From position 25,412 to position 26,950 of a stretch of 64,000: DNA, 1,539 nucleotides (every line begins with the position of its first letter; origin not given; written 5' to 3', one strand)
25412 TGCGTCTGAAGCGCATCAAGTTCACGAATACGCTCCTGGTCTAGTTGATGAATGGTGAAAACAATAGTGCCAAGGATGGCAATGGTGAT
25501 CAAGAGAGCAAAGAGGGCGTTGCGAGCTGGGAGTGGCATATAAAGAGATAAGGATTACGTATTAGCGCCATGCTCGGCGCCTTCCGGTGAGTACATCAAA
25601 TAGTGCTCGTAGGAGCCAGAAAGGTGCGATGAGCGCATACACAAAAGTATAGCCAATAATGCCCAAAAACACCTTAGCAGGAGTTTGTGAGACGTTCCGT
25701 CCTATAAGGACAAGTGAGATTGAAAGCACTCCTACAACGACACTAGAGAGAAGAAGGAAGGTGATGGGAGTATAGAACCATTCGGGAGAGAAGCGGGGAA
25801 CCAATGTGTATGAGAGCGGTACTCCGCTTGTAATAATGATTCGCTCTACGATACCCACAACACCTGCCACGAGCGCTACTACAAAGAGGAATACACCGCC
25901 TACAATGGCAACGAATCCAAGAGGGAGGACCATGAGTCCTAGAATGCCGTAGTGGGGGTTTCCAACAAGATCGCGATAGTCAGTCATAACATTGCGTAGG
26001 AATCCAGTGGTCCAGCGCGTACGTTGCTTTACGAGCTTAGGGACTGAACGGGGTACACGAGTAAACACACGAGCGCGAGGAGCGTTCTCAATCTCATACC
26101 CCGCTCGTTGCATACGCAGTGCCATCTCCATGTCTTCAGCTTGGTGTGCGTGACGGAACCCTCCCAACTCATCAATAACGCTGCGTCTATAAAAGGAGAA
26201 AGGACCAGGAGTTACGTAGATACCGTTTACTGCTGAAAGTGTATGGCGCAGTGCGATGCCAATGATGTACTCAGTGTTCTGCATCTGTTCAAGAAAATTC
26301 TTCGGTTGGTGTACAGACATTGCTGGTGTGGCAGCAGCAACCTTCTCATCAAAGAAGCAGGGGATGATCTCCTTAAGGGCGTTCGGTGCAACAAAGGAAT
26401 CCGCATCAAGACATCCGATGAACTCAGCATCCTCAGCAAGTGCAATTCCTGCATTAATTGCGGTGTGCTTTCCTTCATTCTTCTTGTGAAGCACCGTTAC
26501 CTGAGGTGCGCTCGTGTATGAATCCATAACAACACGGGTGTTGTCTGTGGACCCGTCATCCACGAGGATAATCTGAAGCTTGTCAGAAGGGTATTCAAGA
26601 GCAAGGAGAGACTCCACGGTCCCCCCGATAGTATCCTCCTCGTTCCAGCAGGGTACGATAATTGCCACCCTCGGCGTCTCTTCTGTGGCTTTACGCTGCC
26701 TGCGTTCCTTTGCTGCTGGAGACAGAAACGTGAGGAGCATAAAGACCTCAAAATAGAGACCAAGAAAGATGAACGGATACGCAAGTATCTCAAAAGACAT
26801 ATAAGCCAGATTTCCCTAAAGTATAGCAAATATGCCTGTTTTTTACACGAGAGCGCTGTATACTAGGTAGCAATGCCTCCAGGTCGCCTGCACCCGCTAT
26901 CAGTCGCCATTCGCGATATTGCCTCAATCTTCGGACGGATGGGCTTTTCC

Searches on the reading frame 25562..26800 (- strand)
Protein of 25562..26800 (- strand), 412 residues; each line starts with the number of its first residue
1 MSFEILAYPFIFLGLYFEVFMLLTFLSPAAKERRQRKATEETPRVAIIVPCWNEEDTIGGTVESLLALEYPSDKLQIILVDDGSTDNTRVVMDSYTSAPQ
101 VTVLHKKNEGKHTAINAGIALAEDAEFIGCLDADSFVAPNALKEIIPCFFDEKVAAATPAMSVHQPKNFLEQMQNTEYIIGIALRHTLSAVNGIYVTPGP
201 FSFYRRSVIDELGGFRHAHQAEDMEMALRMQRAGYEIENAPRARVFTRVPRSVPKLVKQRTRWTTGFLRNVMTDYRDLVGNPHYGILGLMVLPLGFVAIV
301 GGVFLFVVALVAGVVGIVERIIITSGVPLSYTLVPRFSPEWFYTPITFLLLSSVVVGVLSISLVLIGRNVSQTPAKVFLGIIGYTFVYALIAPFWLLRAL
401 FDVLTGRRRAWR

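Call 31: search_protein_families(library=pfam, proteins=[window:25562-26800:-], max_evalue=0.01)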
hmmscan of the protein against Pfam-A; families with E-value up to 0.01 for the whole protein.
window:25562-26800:- (412 aa): 7 families
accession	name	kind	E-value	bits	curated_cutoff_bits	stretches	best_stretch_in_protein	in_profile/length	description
PF13641.12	Glyco_tranf_2_3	-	6.7e-32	111.8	27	1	43-266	1-230/230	Glycosyltransferase like family 2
PF00535.33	Glycos_transf_2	-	2.5e-30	106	23.3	1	47-212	2-167/168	Glycosyl transferase family 2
PF13632.12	Glyco_trans_2_3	-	9.1e-27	94.6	27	1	128-324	2-183/198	Glycosyl transferase family group 2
PF13506.12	Glyco_transf_21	-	1.3e-11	44.8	21.7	1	125-264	31-173/174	Glycosyl transferase family 21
PF03142.21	Chitin_synth_2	-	8.1e-07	28.5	27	1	125-207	202-287/527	Chitin synthase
PF10111.15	Glyco_tranf_2_2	-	1.7e-05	24.9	27.3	1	47-240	2-209/276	Glycosyltransferase like family 2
PF13704.12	Glyco_tranf_2_4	-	0.0018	19.1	27.5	1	53-138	2-85/98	Glycosyl transferase family 2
